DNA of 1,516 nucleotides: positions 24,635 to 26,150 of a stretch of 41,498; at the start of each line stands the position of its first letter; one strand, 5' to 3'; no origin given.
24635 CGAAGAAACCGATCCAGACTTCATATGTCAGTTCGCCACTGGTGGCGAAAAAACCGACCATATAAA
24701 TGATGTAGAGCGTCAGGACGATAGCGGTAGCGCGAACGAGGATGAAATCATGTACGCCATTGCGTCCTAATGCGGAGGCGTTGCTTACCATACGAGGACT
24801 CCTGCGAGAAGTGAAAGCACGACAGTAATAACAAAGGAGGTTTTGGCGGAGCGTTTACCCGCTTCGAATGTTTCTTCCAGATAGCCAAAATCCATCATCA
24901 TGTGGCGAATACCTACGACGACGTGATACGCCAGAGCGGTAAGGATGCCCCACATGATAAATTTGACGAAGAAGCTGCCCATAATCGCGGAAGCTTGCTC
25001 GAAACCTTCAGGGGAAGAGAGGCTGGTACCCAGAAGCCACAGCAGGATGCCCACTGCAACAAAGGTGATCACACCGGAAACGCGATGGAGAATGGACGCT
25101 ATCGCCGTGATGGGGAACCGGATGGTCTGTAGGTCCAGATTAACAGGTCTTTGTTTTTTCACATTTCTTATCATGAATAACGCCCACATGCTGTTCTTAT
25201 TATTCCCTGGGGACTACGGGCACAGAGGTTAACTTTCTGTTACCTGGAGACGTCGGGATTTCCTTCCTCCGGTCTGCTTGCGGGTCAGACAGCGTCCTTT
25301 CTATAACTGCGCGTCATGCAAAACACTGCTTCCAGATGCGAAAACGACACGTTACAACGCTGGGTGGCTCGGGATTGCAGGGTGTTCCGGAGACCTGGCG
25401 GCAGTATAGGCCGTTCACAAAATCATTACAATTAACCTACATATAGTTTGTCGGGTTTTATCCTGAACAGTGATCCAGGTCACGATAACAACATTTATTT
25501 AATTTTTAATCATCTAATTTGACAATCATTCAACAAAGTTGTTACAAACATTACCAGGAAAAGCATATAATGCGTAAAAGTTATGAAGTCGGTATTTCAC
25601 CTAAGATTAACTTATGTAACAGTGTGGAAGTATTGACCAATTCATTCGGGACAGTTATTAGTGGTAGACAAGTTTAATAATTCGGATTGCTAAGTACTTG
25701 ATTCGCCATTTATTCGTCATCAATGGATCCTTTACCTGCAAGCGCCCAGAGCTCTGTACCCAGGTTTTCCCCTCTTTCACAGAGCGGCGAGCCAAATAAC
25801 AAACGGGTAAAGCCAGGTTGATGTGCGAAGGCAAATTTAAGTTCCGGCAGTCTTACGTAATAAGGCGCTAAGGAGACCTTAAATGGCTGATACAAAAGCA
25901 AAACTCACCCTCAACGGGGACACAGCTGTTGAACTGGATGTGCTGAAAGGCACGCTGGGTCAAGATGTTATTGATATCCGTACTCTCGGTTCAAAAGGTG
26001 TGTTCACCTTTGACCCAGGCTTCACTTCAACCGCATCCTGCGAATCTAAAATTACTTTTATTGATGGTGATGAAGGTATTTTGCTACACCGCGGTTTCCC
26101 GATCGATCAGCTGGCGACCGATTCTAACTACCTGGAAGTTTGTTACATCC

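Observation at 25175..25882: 708-bp sdhC-gltA divergent control region with a CRP-like dyad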

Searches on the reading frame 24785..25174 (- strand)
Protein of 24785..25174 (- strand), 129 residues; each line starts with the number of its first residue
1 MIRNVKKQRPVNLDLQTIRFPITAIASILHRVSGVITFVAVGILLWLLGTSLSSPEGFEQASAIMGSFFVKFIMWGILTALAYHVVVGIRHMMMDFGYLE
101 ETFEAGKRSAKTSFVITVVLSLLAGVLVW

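Call 42: find_related_loci(query=window:24785-25174:-, collection=genome_contigs, flank=2500)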
Query window:24785-25174:- (129 aa) in genome_contigs; peptide patterns used: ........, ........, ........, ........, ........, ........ (x = any residue, [..] = any of these).
382 stretches matched a pattern; 269 encode a relative of the query (tblastn E <= 1e-3); the best 80 are kept; 80 distinct loci.
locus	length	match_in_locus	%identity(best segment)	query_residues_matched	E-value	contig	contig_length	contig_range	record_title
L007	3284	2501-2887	99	1-129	5e-82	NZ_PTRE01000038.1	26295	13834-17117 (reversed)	Escherichia sp. MOD1-EC7003 MOD1-EC7003_38_length_26295_cov_118, whole genome shotgun sequence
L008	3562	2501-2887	98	1-129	1e-81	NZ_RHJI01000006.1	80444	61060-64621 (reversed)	Escherichia sp. E1V33 1V33_6_consensus, whole genome shotgun sequence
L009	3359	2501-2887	98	1-129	2e-81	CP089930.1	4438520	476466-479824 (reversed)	Escherichia coli strain E69 chromosome, complete genome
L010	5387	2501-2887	98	1-129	6e-81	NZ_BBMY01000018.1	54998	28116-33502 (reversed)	Escherichia albertii NBRC 107761 = DSM 17582 strain NBRC 107761, whole genome shotgun sequence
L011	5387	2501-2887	98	1-129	4e-81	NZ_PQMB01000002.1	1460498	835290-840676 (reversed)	Citrobacter amalonaticus strain S646 scaffold2.1, whole genome shotgun sequence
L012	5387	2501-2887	97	1-129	1e-80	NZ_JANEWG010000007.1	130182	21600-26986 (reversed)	Citrobacter sp. Awk 4 510132-22-7, whole genome shotgun sequence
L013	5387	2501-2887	95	1-129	4e-79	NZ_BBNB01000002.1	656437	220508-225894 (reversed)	Citrobacter sedlakii NBRC 105722, whole genome shotgun sequence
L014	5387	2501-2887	95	1-129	1e-78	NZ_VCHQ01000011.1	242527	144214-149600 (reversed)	Klebsiella indica strain TOUT106 salmonela_mira_c11, whole genome shotgun sequence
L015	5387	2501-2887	94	1-129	2e-78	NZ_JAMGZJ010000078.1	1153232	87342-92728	Silvania confinis strain H4N4 NODE_1_length_1153232_cov_74.376679, whole genome shotgun sequence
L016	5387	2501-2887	94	1-129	6e-78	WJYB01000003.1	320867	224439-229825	Enterobacteriaceae bacterium RIT714 3, whole genome shotgun sequence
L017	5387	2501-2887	94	1-129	7e-78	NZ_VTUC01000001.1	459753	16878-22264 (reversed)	Enterobacter vonholyi strain E13 NODE_2_length_459753_cov_48.3205, whole genome shotgun sequence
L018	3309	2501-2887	92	1-129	9e-78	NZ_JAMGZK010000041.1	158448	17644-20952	Silvania hatchlandensis strain H19S6 NODE_15_length_158448_cov_53.040108, whole genome shotgun sequence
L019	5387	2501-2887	94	1-129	6e-78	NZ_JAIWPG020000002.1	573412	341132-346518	Lelliottia sp. WAP21 2, whole genome shotgun sequence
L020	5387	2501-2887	94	1-129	1e-77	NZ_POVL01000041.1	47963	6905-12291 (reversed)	Enterobacter sichuanensis strain WCHECL1597 41, whole genome shotgun sequence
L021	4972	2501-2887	94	1-129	1e-77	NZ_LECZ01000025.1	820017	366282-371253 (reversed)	Enterobacter genomosp. O strain GN03164 contig25, whole genome shotgun sequence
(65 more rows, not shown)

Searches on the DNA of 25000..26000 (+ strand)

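Call 3: search_dna_similar(query=window:25175-25882:+, collection=ecoli_genomes, mode=near, max_rows=15)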
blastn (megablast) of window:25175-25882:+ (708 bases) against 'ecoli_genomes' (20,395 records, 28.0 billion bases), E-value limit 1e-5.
Records with a match: 5426; places in all: 5428; records where one place covers at least 80% of the query: 5426.
Genomes with a match: 5426 of 5426; with a place that covers at least 80% of the query: 5426. Places per genome that has any: lowest 1, median 1, highest 2. On chromosomes: 5427 places; on plasmids: 1.
Best place of each record, by identity: >=99% 4378; 95-99% 1048.
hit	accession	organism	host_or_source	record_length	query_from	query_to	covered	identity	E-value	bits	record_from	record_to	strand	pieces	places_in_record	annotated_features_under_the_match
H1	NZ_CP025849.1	Escherichia coli strain 600468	Homo sapiens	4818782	1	708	100%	100.0%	0e+0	1308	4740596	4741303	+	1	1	hypothetical protein | sdhC: succinate dehydrogenase cytochrome b556 subunit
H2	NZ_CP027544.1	Escherichia coli strain 2013C-3264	Homo sapiens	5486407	1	708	100%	100.0%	0e+0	1308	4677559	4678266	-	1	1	hypothetical protein | sdhC: succinate dehydrogenase cytochrome b556 subunit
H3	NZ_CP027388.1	Escherichia coli strain 2011C-4251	Homo sapiens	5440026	1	708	100%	100.0%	0e+0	1308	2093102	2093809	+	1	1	hypothetical protein | sdhC: succinate dehydrogenase cytochrome b556 subunit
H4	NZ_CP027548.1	Escherichia coli strain 2014C-3061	Homo sapiens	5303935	1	708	100%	100.0%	0e+0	1308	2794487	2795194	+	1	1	hypothetical protein | sdhC: succinate dehydrogenase cytochrome b556 subunit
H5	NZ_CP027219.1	Escherichia coli strain 2015C-3163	Homo sapiens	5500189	1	708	100%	100.0%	0e+0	1308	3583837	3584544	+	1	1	hypothetical protein | sdhC: succinate dehydrogenase cytochrome b556 subunit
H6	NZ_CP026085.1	Escherichia coli strain DH5alpha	-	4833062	1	708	100%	100.0%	0e+0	1308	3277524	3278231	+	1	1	hypothetical protein | sdhC: succinate dehydrogenase cytochrome b556 subunit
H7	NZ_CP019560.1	Escherichia coli strain KSC1031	porcine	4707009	1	708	100%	100.0%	0e+0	1308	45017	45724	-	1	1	hypothetical protein | sdhC: succinate dehydrogenase cytochrome b556 subunit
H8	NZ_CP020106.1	Escherichia coli strain 13E0780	cattle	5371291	1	708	100%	100.0%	0e+0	1308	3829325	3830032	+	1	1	hypothetical protein | sdhC: succinate dehydrogenase cytochrome b556 subunit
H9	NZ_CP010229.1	Escherichia coli strain S10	not applicable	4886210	1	708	100%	100.0%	0e+0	1308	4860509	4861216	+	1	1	hypothetical protein | sdhC: succinate dehydrogenase cytochrome b556 subunit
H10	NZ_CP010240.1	Escherichia coli strain C7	cow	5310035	1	708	100%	100.0%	0e+0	1308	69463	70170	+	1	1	hypothetical protein | sdhC: succinate dehydrogenase cytochrome b556 subunit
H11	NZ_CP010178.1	Escherichia coli strain H15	not applicable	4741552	1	708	100%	100.0%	0e+0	1308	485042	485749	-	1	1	hypothetical protein | sdhC: succinate dehydrogenase cytochrome b556 subunit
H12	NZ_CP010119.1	Escherichia coli strain C3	cow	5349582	1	708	100%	100.0%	0e+0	1308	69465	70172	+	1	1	hypothetical protein | sdhC: succinate dehydrogenase cytochrome b556 subunit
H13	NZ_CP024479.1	Escherichia coli strain 2011C-4315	Homo sapiens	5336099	1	708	100%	100.0%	0e+0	1308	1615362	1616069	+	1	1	hypothetical protein | sdhC: succinate dehydrogenase cytochrome b556 subunit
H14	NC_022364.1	Escherichia coli LY180 strain LY180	-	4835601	1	708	100%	100.0%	0e+0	1308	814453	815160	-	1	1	hypothetical protein | sdhC: succinate dehydrogenase cytochrome b556 subunit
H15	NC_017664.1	Escherichia coli W strain W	-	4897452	1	708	100%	100.0%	0e+0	1308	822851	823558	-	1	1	hypothetical protein | sdhC: succinate dehydrogenase cytochrome b556 subunit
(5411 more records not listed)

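Call 6: get_annotated_region(hit=H6, flank=2500)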
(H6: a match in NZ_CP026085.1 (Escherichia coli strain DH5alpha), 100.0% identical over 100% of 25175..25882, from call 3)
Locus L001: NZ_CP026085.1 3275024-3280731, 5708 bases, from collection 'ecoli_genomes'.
description: Escherichia coli strain DH5alpha chromosome, complete genome
organism: Escherichia coli strain DH5alpha (NCBI taxid 562)
replicon: chromosome; assembly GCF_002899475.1
host: -; source: -; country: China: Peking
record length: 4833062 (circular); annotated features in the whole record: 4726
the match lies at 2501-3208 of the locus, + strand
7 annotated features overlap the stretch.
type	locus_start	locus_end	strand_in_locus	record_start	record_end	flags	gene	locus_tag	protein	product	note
CDS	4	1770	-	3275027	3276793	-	sdhA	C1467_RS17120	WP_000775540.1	succinate dehydrogenase flavoprotein subunit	-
CDS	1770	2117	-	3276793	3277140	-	sdhD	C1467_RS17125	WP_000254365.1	succinate dehydrogenase membrane anchor subunit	-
CDS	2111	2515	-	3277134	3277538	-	sdhC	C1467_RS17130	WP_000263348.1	succinate dehydrogenase cytochrome b556 subunit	-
CDS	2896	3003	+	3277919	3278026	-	-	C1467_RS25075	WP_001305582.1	hypothetical protein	-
CDS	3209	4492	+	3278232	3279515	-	gltA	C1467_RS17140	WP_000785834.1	citrate synthase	-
CDS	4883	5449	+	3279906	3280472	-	-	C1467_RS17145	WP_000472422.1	fimbrial protein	-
CDS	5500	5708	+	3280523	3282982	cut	ybgQ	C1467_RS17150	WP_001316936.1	fimbria/pilus outer membrane usher protein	-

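Call 62: search_rna_families(source=window, start=25000, end=26000, threshold=evalue, max_evalue=1)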
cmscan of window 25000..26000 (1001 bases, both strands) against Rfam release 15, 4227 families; matches with E-value up to 1: 0.
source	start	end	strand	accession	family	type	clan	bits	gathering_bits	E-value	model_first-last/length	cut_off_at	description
